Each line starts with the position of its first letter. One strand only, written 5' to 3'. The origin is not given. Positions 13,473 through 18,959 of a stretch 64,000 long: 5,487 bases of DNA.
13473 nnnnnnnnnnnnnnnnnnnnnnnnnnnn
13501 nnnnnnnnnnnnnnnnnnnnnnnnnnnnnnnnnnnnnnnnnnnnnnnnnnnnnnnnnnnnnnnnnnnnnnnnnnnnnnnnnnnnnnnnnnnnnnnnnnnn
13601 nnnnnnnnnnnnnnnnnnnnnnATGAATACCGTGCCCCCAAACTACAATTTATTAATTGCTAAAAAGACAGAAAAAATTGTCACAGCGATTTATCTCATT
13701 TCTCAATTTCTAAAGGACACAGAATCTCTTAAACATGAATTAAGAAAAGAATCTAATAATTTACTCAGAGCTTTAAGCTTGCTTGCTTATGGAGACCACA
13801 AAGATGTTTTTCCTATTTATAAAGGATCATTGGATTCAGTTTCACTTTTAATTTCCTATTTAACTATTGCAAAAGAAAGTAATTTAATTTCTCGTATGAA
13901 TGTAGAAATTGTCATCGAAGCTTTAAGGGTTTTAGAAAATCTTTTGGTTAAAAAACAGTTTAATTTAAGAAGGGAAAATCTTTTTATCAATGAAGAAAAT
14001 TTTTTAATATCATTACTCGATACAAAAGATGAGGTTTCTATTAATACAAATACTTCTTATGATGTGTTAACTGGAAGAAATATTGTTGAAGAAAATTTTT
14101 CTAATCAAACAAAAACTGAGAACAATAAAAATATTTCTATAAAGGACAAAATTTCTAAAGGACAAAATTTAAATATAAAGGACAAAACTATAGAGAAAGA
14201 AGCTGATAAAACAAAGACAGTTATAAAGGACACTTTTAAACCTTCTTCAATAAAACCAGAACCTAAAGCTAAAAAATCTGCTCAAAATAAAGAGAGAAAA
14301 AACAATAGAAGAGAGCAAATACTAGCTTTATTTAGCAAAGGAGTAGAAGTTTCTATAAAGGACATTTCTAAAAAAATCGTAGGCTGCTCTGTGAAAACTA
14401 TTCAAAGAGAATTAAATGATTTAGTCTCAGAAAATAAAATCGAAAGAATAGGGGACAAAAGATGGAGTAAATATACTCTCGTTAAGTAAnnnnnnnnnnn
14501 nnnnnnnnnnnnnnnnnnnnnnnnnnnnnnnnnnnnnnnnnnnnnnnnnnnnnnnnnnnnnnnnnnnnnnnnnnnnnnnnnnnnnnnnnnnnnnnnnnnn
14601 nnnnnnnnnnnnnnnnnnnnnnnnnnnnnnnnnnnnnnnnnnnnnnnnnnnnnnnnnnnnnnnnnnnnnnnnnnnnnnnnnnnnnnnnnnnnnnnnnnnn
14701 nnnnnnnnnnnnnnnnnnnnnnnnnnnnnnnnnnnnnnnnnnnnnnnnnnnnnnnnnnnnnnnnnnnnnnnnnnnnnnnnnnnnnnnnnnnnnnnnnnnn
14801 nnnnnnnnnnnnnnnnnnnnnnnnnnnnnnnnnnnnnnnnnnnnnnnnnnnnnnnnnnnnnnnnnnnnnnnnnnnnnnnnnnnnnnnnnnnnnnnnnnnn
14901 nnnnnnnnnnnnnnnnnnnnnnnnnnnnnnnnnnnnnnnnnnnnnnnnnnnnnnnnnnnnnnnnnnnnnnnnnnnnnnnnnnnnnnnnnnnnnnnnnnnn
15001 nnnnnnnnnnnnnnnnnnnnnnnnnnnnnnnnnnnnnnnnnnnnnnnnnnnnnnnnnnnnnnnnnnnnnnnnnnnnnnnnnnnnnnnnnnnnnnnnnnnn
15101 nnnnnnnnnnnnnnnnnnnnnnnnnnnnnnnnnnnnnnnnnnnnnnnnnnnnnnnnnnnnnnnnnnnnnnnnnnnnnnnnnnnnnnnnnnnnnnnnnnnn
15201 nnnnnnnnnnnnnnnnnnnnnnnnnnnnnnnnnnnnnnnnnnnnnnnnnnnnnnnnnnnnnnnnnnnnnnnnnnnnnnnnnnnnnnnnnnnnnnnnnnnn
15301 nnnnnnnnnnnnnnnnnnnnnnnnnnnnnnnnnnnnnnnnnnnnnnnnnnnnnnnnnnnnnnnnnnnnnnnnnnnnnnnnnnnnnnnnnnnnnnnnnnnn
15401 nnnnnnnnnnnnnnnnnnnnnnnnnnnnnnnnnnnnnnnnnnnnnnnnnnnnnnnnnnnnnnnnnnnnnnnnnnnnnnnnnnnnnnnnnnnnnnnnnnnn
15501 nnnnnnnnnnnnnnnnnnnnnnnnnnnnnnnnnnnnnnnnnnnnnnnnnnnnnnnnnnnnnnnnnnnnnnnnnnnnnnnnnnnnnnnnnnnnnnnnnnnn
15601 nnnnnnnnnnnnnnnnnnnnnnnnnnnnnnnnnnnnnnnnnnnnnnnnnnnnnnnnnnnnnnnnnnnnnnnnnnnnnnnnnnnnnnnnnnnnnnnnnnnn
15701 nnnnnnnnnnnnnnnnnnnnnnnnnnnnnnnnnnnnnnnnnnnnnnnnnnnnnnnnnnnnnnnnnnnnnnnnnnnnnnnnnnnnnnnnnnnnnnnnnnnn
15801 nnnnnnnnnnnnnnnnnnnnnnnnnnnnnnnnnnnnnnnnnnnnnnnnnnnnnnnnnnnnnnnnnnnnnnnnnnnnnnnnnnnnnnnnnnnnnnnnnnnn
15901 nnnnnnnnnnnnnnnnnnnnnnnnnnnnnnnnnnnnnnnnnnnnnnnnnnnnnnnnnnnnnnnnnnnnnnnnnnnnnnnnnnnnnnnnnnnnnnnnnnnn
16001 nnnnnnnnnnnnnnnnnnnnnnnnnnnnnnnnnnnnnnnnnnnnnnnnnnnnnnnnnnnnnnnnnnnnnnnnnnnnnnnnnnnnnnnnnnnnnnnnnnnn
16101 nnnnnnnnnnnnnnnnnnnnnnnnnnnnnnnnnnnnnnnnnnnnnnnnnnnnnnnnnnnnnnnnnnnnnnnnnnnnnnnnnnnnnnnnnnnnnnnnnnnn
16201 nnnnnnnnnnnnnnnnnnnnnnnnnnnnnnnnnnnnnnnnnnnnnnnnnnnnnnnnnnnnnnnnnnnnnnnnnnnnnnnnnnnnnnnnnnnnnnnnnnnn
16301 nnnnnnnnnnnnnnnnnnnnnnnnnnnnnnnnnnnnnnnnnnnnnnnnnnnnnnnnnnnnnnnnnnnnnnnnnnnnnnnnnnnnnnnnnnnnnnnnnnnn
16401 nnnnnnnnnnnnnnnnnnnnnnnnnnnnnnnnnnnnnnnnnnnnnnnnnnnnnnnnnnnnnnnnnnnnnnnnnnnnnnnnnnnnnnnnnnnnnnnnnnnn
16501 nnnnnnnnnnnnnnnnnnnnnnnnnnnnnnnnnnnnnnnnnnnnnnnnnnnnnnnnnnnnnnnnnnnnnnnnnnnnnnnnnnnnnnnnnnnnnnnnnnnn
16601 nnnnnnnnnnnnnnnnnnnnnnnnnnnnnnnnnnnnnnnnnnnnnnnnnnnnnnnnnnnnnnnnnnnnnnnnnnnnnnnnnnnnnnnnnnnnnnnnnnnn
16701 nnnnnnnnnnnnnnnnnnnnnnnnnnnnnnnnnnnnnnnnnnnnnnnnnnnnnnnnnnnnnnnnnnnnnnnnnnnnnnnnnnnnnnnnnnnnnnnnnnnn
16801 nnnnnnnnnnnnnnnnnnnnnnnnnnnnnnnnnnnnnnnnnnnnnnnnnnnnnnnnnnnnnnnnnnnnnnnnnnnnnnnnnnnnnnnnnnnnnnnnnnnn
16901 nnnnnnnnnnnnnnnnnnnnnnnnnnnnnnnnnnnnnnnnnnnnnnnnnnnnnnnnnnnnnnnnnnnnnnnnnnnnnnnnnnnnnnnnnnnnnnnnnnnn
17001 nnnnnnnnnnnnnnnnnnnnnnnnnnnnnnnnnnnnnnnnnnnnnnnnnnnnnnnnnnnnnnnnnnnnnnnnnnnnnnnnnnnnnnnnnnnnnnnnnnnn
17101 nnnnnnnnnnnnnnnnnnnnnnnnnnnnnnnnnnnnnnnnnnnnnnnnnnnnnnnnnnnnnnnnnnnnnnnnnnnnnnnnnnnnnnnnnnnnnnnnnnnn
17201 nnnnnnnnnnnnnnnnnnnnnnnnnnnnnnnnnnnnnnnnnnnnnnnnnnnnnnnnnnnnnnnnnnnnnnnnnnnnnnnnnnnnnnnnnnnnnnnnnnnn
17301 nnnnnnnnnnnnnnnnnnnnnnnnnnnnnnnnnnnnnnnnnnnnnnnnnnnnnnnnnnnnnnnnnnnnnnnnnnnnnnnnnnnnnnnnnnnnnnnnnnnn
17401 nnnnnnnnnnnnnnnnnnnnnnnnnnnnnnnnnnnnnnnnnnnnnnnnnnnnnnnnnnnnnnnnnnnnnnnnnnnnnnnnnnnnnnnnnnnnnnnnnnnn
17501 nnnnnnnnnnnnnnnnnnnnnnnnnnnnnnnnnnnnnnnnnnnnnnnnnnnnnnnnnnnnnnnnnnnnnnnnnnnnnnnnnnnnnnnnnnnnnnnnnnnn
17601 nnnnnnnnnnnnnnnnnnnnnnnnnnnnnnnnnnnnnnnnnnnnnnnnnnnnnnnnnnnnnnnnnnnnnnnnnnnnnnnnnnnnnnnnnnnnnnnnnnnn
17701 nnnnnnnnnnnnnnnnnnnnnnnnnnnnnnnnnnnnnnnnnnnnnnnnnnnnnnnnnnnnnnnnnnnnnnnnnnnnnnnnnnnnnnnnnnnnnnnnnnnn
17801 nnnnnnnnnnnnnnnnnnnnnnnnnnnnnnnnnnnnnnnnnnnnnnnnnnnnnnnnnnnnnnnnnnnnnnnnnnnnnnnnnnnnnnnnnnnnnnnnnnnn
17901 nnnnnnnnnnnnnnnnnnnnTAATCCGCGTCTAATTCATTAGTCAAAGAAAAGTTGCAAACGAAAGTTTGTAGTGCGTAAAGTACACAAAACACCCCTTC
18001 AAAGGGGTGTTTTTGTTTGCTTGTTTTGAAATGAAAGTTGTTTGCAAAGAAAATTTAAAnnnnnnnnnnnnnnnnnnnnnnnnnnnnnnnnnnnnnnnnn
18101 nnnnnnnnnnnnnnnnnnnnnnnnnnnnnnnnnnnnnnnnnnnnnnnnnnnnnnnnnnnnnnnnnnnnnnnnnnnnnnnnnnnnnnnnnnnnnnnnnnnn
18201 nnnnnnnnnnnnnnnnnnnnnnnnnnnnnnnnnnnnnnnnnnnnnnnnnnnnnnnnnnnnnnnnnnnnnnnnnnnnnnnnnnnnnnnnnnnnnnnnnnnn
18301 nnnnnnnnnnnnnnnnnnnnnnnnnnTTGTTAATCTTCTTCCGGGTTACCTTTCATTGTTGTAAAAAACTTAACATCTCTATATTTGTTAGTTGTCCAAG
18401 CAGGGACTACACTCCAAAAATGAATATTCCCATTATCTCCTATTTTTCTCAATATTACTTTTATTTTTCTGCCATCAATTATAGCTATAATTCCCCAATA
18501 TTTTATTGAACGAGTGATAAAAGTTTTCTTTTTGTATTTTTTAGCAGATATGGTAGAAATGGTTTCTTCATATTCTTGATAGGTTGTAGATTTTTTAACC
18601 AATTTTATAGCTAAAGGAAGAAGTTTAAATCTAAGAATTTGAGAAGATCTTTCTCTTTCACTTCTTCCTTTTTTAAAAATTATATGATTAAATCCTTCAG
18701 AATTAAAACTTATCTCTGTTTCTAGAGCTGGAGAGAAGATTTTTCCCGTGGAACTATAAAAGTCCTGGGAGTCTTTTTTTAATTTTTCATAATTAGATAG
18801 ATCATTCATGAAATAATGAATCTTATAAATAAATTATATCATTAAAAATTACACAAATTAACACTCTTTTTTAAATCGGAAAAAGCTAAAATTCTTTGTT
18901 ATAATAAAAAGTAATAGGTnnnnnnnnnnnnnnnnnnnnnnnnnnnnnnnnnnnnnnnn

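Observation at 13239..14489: Iteron-like array of a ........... 11-mer at a minus-to-plus strand switch, extending into a gene for a winged-helix DNA-binding protein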

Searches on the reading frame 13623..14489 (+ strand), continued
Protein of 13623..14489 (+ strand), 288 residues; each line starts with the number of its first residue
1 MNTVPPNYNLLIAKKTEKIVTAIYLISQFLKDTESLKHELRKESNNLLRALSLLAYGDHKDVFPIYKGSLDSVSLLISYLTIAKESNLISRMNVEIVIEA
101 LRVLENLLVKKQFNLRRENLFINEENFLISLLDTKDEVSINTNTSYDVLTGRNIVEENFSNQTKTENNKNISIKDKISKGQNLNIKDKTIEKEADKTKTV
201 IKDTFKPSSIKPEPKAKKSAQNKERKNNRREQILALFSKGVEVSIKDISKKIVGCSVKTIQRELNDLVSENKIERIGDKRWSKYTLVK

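Call 39: search_protein_families(library=pfam, alignment_id=A1, max_evalue=1)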
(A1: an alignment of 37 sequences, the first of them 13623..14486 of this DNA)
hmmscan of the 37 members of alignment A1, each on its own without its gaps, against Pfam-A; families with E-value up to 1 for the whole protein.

A. member 1, window:13623-14486:+ (288 aa): 9 families
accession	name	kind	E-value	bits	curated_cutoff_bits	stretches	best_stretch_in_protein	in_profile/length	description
PF13730.12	HTH_36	-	0.0035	17.6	25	1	244-269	27-51/55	Helix-turn-helix domain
PF08220.18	HTH_DeoR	-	0.0057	16.8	21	1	229-276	1-47/57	DeoR-like helix-turn-helix domain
PF08279.18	HTH_11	-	0.0095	16.2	25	1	229-269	1-41/55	HTH domain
PF19610.4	DUF6115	-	0.022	15.6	27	1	179-252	45-120/134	Family of unknown function (DUF6115)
PF13936.12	HTH_38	-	0.023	14.9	27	1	230-264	10-41/44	Helix-turn-helix domain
PF12481.13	DUF3700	-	0.082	12.8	27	1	56-105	71-115/228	Aluminium induced protein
PF02737.24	3HCDH_N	-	0.11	12.8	22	0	236-274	18-56/180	3-hydroxyacyl-CoA dehydrogenase, NAD binding domain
PF02796.21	HTH_7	-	0.16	12.5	23.8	1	228-266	9-44/45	Helix-turn-helix domain of resolvase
PF13384.12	HTH_23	-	0.22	11.8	24.6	1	229-266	6-40/50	Homeodomain-like domain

B. families by the number of members that match (of 37 scanned): 38 families (the first 25 are shown)
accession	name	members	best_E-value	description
PF13730.12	HTH_36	25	0.0031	Helix-turn-helix domain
PF08220.18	HTH_DeoR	24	0.00062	DeoR-like helix-turn-helix domain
PF08279.18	HTH_11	20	0.0022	HTH domain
PF13936.12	HTH_38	15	0.0087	Helix-turn-helix domain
PF13384.12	HTH_23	11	0.0082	Homeodomain-like domain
PF10826.14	DUF2551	7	0.0029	Protein of unknown function (DUF2551)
PF19610.4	DUF6115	4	0.0016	Family of unknown function (DUF6115)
PF06163.17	DUF977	4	0.007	Bacterial protein of unknown function (DUF977)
PF22666.2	Glyco_hydro_2_N2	4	0.012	Glycosyl hydrolase 2 galactose-binding domain-like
PF05635.17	23S_rRNA_IVP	4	0.02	23S rRNA-intervening sequence protein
PF22168.2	DIP2311-like_C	4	0.052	Transcriptional regulator DIP2311-like, C-terminal domain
PF11740.13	KfrA_N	3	0.015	Plasmid replication region DNA-binding N-term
PF06746.16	DUF1216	2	0.0029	Protein of unknown function (DUF1216)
PF22979.2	HTH_69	2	0.077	Winged helix-turn-helix domain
PF24495.1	Ig_TMEM131_2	1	0.0015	Transmembrane protein 131 second Ig-like domain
PF22296.2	bAvd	1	0.0086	bAvd-like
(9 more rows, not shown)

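Call 85: find_related_loci(query=A1, collection=metagenome_contigs, flank=8000)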
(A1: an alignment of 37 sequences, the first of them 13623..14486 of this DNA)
Query A1 (288 aa) in metagenome_contigs; peptide patterns used: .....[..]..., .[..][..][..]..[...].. (x = any residue, [..] = any of these).
600 stretches matched a pattern (row limit reached: there are more); 468 encode a relative of the query (tblastn E <= 1e-3); the best 80 are kept; 80 distinct loci.
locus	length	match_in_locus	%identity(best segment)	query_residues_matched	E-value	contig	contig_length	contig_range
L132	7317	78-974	71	1-288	2e-130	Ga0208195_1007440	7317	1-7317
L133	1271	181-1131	50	2-287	7e-88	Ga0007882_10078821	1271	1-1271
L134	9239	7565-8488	52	7-286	4e-78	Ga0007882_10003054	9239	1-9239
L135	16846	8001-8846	44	7-286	9e-58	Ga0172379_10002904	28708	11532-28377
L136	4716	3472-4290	40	7-286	3e-51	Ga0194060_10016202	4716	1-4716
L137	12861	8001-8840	42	1-286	1e-50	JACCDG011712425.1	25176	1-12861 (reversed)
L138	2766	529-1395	40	8-286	5e-51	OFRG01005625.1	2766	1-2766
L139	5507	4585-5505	40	7-286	2e-50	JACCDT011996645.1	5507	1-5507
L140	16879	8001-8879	40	7-286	3e-47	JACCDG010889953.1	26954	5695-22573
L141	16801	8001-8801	36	7-284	1e-45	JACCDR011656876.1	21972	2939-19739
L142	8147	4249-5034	38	8-286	1e-44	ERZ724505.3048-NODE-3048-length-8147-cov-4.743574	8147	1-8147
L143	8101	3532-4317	37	8-286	2e-44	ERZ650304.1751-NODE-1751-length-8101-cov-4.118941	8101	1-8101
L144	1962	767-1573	33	7-286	2e-31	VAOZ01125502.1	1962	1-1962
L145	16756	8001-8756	32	7-288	2e-30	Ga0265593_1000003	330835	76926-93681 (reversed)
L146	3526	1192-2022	31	4-286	5e-30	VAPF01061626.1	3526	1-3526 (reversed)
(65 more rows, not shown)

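Call 93: search_protein_representatives(alignment_id=A1)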
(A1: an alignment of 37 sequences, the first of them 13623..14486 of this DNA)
Query: 37 sequences, 302 profile positions. Proteins with E-value up to 0.001 (for the whole library): 3667; up to 1e-10: 2960; up to 1e-30: 282. The best 150 are listed.
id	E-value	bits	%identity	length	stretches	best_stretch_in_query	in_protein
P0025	1.7e-113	395.7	-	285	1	1-301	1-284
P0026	5.3e-112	390.8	-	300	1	1-301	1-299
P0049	4.8e-110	384.4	-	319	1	3-301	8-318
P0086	2.8e-101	355.6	-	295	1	1-302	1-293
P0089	3.0e-97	342.4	-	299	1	1-301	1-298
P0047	5.5e-95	334.9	-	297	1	7-301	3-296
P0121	8.0e-95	334.4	-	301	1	2-302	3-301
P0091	9.5e-93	327.6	-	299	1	5-295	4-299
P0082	1.0e-87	311.1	-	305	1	3-301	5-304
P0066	1.5e-87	310.5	-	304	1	2-301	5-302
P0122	4.6e-82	292.5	-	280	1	3-302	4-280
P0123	1.8e-76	274.1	-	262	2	2-195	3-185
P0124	2.0e-76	274.0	-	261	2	4-183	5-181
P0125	7.9e-72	258.9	-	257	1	31-302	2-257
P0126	8.0e-72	258.9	-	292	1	12-301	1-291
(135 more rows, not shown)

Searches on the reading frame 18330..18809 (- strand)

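Call 6: search_protein_families(library=pfam, proteins=[window:18330-18809:-], max_evalue=0.01)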
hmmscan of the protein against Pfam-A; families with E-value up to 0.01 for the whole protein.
window:18330-18809:- (159 aa): 1 family
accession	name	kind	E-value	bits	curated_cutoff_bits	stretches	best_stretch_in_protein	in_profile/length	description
PF18798.6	LPD3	-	0.00084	20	27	1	6-130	2-113/114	Large polyvalent protein-associated domain 3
